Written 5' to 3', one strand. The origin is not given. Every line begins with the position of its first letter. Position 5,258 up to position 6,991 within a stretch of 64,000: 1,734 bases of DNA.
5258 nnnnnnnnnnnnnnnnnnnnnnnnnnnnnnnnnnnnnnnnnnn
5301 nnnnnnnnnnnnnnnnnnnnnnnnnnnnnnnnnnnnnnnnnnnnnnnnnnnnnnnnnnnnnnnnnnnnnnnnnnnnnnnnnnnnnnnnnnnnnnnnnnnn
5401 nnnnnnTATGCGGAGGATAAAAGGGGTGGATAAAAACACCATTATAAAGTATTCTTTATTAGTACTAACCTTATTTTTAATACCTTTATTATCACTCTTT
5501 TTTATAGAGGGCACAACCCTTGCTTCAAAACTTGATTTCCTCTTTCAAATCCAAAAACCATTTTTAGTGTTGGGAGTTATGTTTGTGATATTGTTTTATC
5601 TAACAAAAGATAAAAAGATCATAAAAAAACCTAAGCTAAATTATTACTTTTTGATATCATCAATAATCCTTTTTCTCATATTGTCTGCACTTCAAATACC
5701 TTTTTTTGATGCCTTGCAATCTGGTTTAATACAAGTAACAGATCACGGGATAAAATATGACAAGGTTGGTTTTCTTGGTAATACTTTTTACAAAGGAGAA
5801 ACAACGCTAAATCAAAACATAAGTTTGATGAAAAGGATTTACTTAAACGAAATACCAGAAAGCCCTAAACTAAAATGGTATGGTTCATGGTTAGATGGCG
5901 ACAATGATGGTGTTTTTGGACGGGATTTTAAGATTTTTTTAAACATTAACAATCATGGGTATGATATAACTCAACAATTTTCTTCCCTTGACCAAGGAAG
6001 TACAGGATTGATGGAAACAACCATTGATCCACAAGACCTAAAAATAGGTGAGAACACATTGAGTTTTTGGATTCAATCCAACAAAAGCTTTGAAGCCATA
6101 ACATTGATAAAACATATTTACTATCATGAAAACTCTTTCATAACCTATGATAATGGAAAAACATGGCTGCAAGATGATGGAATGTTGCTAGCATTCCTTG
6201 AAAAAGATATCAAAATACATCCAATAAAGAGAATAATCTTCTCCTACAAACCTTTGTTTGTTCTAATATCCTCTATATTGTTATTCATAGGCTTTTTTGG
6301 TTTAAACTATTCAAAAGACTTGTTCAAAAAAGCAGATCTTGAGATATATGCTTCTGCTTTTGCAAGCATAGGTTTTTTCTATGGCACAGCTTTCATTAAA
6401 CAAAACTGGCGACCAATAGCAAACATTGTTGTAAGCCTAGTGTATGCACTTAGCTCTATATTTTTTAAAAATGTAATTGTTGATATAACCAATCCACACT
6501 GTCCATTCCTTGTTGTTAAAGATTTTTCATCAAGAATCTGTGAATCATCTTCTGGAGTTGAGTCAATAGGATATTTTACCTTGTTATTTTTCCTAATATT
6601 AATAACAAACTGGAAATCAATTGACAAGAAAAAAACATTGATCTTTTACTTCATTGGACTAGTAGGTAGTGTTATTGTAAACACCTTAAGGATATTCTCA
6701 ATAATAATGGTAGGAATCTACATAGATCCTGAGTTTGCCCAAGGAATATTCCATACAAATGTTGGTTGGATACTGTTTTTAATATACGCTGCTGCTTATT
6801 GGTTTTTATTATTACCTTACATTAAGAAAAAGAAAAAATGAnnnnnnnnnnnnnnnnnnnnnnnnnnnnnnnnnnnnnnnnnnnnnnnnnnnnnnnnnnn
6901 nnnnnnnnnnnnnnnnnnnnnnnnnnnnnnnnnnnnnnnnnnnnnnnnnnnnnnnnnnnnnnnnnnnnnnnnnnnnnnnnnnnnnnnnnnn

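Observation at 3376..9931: Archaeosortase + CPBP protease + glycosyltransferase operon next to two duplicated modules encoding micro Cys-rich PEF-CTERM proteins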

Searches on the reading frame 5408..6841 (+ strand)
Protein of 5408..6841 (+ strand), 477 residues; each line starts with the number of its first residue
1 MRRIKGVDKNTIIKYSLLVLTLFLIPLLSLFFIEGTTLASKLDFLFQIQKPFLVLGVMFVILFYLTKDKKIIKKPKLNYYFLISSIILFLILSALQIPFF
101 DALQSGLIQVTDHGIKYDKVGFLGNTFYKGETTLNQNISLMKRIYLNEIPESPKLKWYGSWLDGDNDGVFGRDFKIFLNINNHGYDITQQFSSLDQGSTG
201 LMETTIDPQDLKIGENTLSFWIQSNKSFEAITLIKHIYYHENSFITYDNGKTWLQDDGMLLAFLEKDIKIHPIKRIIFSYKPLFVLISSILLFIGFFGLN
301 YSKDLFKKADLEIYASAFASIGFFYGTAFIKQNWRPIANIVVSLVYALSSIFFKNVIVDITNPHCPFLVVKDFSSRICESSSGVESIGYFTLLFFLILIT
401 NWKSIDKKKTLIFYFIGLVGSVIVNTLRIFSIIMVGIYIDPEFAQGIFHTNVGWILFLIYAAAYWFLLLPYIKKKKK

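Call 3: search_protein_families(library=ncbifam, proteins=[window:5408-6841:+], max_evalue=1)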
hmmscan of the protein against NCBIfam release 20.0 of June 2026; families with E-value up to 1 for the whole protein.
window:5408-6841:+ (477 aa): 9 families
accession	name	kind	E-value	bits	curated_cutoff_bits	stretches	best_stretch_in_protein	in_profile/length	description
TIGR04178.1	exo_archaeo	signature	5.9e-13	48.9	23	1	377-468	3-91/97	exosortase/archaeosortase family protein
TIGR02602.1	8TM_EpsH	subfamily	1.1e-11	44.7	105.55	1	376-465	147-234/241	exosortase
TIGR03109.2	exosort_XrtA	exception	8.4e-10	38.5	208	1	377-465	167-253/261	exosortase A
TIGR04162.1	exo_VPEID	exception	9.3e-10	38.1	150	1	346-463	176-294/516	exosortase E/protease, VPEID-CTERM system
TIGR04152.1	exosort_VPLPA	exception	0.00012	21.3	400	1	390-462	161-233/486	VPLPA-CTERM-specific exosortase XrtD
NF035943.2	exosort_XrtV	exception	0.00013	21.3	313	1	373-459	169-254/270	exosortase V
TIGR04489.1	exosort_XrtO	exception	0.00057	18.8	250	1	381-469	169-256/451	exosortase O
TIGR04151.1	exosort_VPDSG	exception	0.005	16.3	300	1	394-470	221-298/306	VPDSG-CTERM-specific exosortase XrtC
TIGR01300.1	CPA3_mnhG_phaG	equivalog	0.074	13.4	63.1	1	284-347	2-64/97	monovalent cation/H(+) antiporter subunit G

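Call 4: search_protein_families(library=pfam, proteins=[window:5408-6841:+], max_evalue=1)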
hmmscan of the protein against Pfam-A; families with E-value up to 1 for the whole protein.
window:5408-6841:+ (477 aa): 2 families
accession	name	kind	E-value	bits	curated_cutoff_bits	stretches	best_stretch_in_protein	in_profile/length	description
PF09721.15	Exosortase_EpsH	-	2e-12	47.5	25.7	1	369-467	154-250/254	Transmembrane exosortase (Exosortase_EpsH)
PF19779.4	DUF6264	-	0.28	11.8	31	1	380-445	120-182/183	Family of unknown function (DUF6264)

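Call 9: find_homologous_proteins(query=window:5408-6841:+)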
Query window:5408-6841:+ (477 aa): 6 proteins with E <= 0.001 among 8000 candidates.
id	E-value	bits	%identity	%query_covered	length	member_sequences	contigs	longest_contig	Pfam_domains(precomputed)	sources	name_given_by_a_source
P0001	0.0e+0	1049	100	100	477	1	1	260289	PF09721.16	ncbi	-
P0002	6.3e-141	489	48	98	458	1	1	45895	PF09721.16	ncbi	ncbi:MAG: archaeosortase/exosortase family protein [Candidatus Woesearchaeota archaeon]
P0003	7.9e-104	366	38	93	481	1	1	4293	PF09721.16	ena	-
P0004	6.2e-76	274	36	99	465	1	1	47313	PF09721.16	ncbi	-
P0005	4.0e-19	87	36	35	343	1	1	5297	PF09721.16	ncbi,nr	ncbi:archaeosortase/exosortase family protein, partial [Candidatus Woesearchaeota archaeon]|nr:archa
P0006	1.1e-16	79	30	40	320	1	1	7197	PF09721.16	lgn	-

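Call 10: find_encoding_contigs(protein=P0002, flank=10000, max_places=3)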
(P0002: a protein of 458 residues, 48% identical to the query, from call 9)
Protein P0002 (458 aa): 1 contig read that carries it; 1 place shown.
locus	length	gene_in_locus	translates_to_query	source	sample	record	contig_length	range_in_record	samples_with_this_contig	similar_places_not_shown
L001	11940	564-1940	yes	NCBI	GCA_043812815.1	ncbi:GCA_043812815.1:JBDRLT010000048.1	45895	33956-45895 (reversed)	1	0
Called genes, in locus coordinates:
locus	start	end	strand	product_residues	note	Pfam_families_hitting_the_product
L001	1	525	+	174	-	?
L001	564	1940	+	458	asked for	PF09721:Exosortase_EpsH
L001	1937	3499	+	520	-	PF02366:PMT, PF13231:PMT_2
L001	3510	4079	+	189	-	PF02517:Rce1-like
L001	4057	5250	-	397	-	PF04055:Radical_SAM (weak)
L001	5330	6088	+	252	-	-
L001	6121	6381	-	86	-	-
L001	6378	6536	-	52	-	-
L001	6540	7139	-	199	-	-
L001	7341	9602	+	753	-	PF13439:Glyco_transf_4, PF13579:Glyco_trans_4_4, PF20706:GT4-conflict (faint), PF00534:Glycos_transf_1, PF13692:Glyco_trans_1_4, PF13524:Glyco_trans_1_2 (weak), PF00534:Glycos_transf_1, PF13692:Glyco_trans_1_4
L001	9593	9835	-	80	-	-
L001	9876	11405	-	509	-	-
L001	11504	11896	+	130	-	-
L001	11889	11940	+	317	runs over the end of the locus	-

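Call 11: find_encoding_contigs(protein=P0004, flank=10000, max_places=3)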
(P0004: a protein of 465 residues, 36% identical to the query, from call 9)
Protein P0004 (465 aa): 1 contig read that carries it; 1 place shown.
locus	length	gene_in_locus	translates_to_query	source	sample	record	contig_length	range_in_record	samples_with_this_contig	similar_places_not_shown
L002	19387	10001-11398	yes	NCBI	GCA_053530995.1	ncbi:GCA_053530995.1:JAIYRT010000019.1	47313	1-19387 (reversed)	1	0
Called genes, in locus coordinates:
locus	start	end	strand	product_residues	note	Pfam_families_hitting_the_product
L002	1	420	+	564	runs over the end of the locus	PF03485:Arg_tRNA_synt_N, PF01921:tRNA-synt_1f (faint), PF00750:tRNA-synt_1d, PF05746:DALR_1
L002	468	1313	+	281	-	-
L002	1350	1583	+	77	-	-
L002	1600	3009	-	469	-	PF07495:Y_Y_Y (faint), PF22612:GH113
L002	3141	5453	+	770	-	PF04101:Glyco_tran_28_C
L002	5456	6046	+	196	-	PF02517:Rce1-like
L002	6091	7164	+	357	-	PF13439:Glyco_transf_4, PF13579:Glyco_trans_4_4, PF00534:Glycos_transf_1, PF13692:Glyco_trans_1_4, PF13524:Glyco_trans_1_2 (weak)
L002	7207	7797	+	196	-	-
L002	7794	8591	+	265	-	-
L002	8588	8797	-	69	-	-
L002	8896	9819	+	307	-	-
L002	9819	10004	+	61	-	-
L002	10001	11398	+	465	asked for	PF09721:Exosortase_EpsH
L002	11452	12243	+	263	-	-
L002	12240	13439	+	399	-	PF13620:CarboxypepD_reg (weak)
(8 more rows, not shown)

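Call 12: find_encoding_contigs(protein=P0003, flank=10000, max_places=3)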
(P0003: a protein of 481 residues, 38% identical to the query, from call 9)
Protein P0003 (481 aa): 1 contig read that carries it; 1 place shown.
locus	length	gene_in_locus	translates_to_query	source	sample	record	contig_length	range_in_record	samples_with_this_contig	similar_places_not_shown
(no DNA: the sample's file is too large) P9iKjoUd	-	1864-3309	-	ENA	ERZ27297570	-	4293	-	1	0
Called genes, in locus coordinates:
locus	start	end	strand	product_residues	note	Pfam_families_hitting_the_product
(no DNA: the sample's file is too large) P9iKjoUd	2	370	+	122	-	?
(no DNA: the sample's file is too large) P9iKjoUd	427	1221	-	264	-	PF08843:AbiEii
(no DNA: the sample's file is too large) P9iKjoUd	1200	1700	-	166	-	-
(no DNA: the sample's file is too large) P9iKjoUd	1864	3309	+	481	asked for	PF09721:Exosortase_EpsH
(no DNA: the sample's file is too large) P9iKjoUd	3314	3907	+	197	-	PF02517:Rce1-like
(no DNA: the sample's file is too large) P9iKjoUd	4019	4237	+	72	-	-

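Call 20: find_encoding_contigs(protein=P0005, flank=10000, max_places=2)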
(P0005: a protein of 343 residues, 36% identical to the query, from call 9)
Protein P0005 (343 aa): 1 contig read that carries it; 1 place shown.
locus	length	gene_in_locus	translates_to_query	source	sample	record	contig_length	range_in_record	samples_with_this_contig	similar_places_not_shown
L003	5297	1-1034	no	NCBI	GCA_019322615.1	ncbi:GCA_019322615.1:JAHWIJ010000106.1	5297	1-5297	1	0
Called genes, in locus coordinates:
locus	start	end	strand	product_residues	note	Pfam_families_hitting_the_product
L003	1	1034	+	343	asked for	PF09721:Exosortase_EpsH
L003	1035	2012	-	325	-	PF10543:ORF6N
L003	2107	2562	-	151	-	PF01209:Ubie_methyltran (faint), PF13847:Methyltransf_31 (weak), PF08241:Methyltransf_11, PF13649:Methyltransf_25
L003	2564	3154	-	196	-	PF03602:Cons_hypoth95, PF00398:RrnaAD (weak), PF05175:MTS, PF06325:PrmA (weak)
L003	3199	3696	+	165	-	-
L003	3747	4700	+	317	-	PF00959:Phage_lysozyme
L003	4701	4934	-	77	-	PF05768:Glrx-like (weak), PF13192:Thioredoxin_3 (weak), PF00462:Glutaredoxin, PF13417:GST_N_3 (weak)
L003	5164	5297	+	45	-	PF01326:PPDK_N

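Call 21: find_encoding_contigs(protein=P0006, flank=10000, max_places=2)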
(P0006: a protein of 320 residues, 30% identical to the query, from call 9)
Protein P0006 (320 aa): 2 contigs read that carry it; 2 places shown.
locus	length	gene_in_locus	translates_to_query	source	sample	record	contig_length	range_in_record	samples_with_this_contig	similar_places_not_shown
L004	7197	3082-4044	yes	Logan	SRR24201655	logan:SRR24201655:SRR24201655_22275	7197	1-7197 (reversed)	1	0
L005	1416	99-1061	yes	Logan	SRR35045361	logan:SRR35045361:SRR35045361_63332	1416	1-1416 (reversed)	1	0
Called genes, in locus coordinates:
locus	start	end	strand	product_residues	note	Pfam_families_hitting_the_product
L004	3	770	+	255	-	?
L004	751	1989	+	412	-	PF13439:Glyco_transf_4, PF13579:Glyco_trans_4_4 (weak), PF00534:Glycos_transf_1, PF13692:Glyco_trans_1_4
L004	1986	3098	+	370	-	PF13439:Glyco_transf_4, PF13579:Glyco_trans_4_4, PF09314:DUF1972 (weak), PF00534:Glycos_transf_1, PF13692:Glyco_trans_1_4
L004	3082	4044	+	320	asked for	PF09721:Exosortase_EpsH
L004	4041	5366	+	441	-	PF02397:Bac_transf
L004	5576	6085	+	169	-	-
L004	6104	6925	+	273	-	PF02706:Wzz, PF13807:GNVR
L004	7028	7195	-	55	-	?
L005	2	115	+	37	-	?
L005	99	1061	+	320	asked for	PF09721:Exosortase_EpsH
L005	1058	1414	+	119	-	?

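Call 25: predict_structure(alignment_id=A1)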
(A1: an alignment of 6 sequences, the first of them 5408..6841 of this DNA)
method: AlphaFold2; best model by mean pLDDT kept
length: 477 residues; sequences in the alignment: 6
mean_pLDDT: 71.5   pTM: 0.53
mean pLDDT of the five models: 71.5, 69.2, 66.5, 60.1, 57.3
residues with pLDDT >= 90: 24; 70-90: 258; 50-70: 150; < 50: 45
segments of 3 or more residues with pLDDT < 50: 1-5, 29-49, 68-75, 121-125, 475-477
pLDDT, mean of each block of 10 residues (from residue 1): 49 59 52 36 45 59 56 59 76 72 74 63 51 76 83 86 67 82 89 79 90 89 70 65 72 72 75 79 72 69 61 64 66 79 89 82 69 73 75 77 76 85 88 85 71 82 83 54
secondary structure, 60 per line:
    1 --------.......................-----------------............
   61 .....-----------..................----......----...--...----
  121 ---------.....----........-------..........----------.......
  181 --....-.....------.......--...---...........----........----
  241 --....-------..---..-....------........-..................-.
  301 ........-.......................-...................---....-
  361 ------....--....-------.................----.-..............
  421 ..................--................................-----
elements in order: H9-31 H49-65 H77-94 H99-104 E109-111 E114-116 E130-134 E139-146 E154-163 E174-180 E183-186 H188-192 E199-205 E214-224 E229-236 E243-246 E262-265 H272-279 H281-298 H300-308 H310-332 H334-352 E356-359 E367-370 E373-376 H384-400 H407-438 H441-471

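Call 28: search_solved_structures(query=A1, max_evalue=1)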
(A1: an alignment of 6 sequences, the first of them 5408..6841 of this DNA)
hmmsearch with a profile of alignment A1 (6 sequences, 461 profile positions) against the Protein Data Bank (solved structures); distinct sequences matched with E-value up to 1: 7.
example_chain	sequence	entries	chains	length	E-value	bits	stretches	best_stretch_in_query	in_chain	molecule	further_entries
2jtd_A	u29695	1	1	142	0.15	14.3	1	148-226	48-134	Myomesin-1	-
4v10_A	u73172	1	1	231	0.16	14.2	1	148-229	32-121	MYOMESIN-1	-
6t3o_A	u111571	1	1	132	0.2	13.9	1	146-226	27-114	Myomesin-1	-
2w46_A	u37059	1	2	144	0.56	12.4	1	104-214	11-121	ESTERASE D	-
2w87_A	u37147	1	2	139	0.62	12.2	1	105-214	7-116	ESTERASE D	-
3rbs_A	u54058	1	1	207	0.7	12.1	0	148-227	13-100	Myomesin-1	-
2y23_A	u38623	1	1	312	0.7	12.1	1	140-227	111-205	MYOMESIN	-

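Call 39: find_related_loci(query=A1, collection=genome_contigs, flank=10000)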
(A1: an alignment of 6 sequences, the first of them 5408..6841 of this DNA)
Query A1 (477 aa) in genome_contigs; peptide patterns used: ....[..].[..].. (x = any residue, [..] = any of these).
30 stretches matched a pattern; 14 encode a relative of the query (tblastn E <= 1e-3); 14 distinct loci.
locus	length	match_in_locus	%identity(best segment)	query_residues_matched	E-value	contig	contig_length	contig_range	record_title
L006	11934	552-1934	48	3-474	4e-147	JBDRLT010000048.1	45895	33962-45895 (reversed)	MAG: Candidatus Woesearchaeota archaeon isolate MEGAHIT-group-1.794 k141_11364012, whole genome shotgun sequence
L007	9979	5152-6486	38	34-475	7e-93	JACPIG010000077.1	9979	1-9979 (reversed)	MAG: Candidatus Woesearchaeota archaeon isolate NC_groundwater_434_Ag_B-0.1um_47_10 GD18-4_B1_scaffold_972905, whole gen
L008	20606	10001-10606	33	276-477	3e-27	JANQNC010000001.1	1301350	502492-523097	MAG: Candidatus Nanoarchaeia archaeon isolate PL23a_bin.96 k99_5893168, whole genome shotgun sequence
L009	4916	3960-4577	34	278-468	2e-25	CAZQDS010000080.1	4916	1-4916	MAG TPA_asm: uncultured Methanosarcinales archaeon isolate SRP173033_co2_62 genome assembly, contig: NODE_13308_length_4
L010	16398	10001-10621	33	271-475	8e-25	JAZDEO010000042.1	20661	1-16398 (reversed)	MAG: archaeon isolate MEGAHIT-group-0.155 k141_3761933, whole genome shotgun sequence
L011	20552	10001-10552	32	292-477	9e-25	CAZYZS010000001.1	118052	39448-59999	MAG TPA_asm: Candidatus Woesearchaeota archaeon isolate binchicken_co234_229 genome assembly, contig: NODE_24_length_118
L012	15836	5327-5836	35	290-460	5e-24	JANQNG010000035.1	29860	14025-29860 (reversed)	MAG: Candidatus Nanoarchaeia archaeon isolate PL23a_bin.67 k99_1380218, whole genome shotgun sequence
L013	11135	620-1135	33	293-473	2e-22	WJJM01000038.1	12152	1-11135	MAG: Candidatus Woesearchaeota archaeon isolate Bin_028 k141_2431755, whole genome shotgun sequence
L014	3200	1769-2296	31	292-460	2e-21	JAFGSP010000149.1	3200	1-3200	MAG: Candidatus Woesearchaeota archaeon isolate Zod_Metabat.908 k87_10539381, whole genome shotgun sequence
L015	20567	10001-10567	32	283-472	1e-20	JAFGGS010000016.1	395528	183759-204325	MAG: Candidatus Woesearchaeota archaeon isolate Zod_Metabat.140 k87_10007506, whole genome shotgun sequence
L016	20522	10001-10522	30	297-472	2e-19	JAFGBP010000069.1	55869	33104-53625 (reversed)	MAG: Candidatus Woesearchaeota archaeon isolate Zod_Metabat.1039 k87_13082593, whole genome shotgun sequence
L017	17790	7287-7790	36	308-476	8e-18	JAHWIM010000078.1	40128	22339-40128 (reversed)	MAG: Candidatus Woesearchaeota archaeon isolate YT1_562 k127_78261375, whole genome shotgun sequence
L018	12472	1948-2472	32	283-458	6e-16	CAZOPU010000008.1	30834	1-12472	MAG TPA_asm: uncultured Methanosarcinales archaeon isolate SRP167436_co1_361 genome assembly, contig: NODE_2107_length_3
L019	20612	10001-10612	28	271-477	4e-15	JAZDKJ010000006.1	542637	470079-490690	MAG: Candidatus Woesearchaeota archaeon isolate MEGAHIT-group-0.53 k141_6708147, whole genome shotgun sequence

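Call 46: search_protein_representatives(alignment_id=A1)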
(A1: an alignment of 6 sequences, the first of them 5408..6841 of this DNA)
Query: 6 sequences, 461 profile positions. Proteins with E-value up to 0.001 (for the whole library): 2364; up to 1e-10: 968; up to 1e-30: 169. The best 150 are listed.
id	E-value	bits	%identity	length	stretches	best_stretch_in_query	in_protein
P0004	4.3e-195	665.6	-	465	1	1-457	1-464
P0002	1.9e-194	663.4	-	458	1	6-458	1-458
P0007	5.1e-171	586.2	-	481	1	2-460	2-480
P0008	2.3e-114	399.4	-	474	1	9-457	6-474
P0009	1.1e-94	334.5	-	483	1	11-459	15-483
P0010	1.1e-93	331.3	-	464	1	11-458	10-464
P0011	2.8e-79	283.8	-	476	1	12-457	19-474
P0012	2.7e-75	270.6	-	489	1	13-458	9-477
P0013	3.4e-70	253.8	-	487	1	31-458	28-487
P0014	3.1e-67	244.1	-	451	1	8-457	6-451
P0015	1.0e-66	242.4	-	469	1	8-451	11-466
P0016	9.2e-63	229.3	-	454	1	9-459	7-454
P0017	2.5e-62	227.9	-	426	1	136-458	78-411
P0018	5.3e-61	223.5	-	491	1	17-457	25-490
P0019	2.4e-60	221.4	-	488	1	13-458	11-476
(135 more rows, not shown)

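Call 49: find_encoding_contigs(protein=P0008, flank=10000, max_places=2)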
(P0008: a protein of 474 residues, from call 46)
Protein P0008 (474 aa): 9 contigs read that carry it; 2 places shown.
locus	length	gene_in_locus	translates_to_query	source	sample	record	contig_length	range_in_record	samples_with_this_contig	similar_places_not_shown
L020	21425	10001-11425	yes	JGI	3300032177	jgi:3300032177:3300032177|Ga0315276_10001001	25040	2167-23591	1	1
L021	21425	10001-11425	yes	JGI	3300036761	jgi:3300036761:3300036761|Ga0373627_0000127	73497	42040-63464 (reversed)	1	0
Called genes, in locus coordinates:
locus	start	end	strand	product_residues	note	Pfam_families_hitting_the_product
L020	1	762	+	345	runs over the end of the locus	PF13472:Lipase_GDSL_2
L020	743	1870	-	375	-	PF02156:Glyco_hydro_26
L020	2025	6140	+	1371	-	PF01522:Polysacc_deac_1, PF00535:Glycos_transf_2, PF10111:Glyco_tranf_2_2, PF13641:Glyco_tranf_2_3, PF04101:Glyco_tran_28_C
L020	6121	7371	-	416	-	PF00534:Glycos_transf_1, PF13692:Glyco_trans_1_4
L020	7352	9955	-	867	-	PF00535:Glycos_transf_2 (weak), PF13439:Glyco_transf_4 (weak), PF20706:GT4-conflict (weak), PF00534:Glycos_transf_1, PF13692:Glyco_trans_1_4, PF13524:Glyco_trans_1_2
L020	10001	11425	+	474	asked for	PF09721:Exosortase_EpsH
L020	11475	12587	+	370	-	PF13439:Glyco_transf_4, PF13579:Glyco_trans_4_4 (weak), PF00534:Glycos_transf_1, PF13692:Glyco_trans_1_4, PF13524:Glyco_trans_1_2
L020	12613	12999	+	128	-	-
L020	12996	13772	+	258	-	-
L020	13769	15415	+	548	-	PF02412:TSP_3 (faint)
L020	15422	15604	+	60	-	-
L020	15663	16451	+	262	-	-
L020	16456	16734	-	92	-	-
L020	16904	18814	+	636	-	PF05496:RuvB_N (faint), PF20030:bpMoxR (faint), PF01078:Mg_chelatase (weak), PF13401:AAA_22 (faint), PF00158:Sigma54_activat, PF20436:LonB_AAA-LID (weak), PF05362:Lon_C, PF13541:ChlI, +3 more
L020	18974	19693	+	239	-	-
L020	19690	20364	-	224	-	PF00702:Hydrolase, PF12710:HAD, PF13419:HAD_2, PF13242:Hydrolase_like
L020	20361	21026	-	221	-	PF00702:Hydrolase, PF13419:HAD_2, PF13242:Hydrolase_like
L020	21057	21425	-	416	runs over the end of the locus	PF00009:GTP_EFTU, PF03193:RsgA_GTPase (faint), PF09173:eIF2_C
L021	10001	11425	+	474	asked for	PF09721:Exosortase_EpsH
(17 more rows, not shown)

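Call 50: find_encoding_contigs(protein=P0014, flank=10000, max_places=1)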
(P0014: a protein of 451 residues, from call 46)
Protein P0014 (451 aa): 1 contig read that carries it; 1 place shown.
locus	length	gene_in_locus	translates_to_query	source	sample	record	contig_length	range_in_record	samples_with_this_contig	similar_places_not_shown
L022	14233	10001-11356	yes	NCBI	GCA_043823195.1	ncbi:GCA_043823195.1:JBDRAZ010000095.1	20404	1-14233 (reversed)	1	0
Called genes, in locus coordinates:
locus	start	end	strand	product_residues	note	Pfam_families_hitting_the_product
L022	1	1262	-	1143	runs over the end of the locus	PF00082:Peptidase_S8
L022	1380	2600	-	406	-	PF00999:Na_H_Exchanger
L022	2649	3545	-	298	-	-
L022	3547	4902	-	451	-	PF00899:ThiF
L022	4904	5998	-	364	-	-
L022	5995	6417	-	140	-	-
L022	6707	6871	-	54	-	PF01907:Ribosomal_L37e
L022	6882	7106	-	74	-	PF14438:SM-ATX (weak), PF01423:LSM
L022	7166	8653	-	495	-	PF13620:CarboxypepD_reg, PF13715:CarbopepD_reg_2 (faint)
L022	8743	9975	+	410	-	PF13231:PMT_2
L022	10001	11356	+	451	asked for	PF09721:Exosortase_EpsH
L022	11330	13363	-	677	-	PF04101:Glyco_tran_28_C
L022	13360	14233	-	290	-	PF04055:Radical_SAM (weak)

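Call 51: find_encoding_contigs(protein=P0013, flank=10000, max_places=1)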
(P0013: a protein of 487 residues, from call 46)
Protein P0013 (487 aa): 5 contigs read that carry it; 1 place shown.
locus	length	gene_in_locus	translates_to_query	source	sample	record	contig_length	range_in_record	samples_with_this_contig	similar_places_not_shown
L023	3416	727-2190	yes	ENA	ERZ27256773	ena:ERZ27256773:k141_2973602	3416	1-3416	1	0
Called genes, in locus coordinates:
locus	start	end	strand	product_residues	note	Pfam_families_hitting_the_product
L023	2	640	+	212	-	?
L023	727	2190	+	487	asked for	PF09721:Exosortase_EpsH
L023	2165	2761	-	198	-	PF00534:Glycos_transf_1, PF13692:Glyco_trans_1_4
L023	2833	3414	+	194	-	?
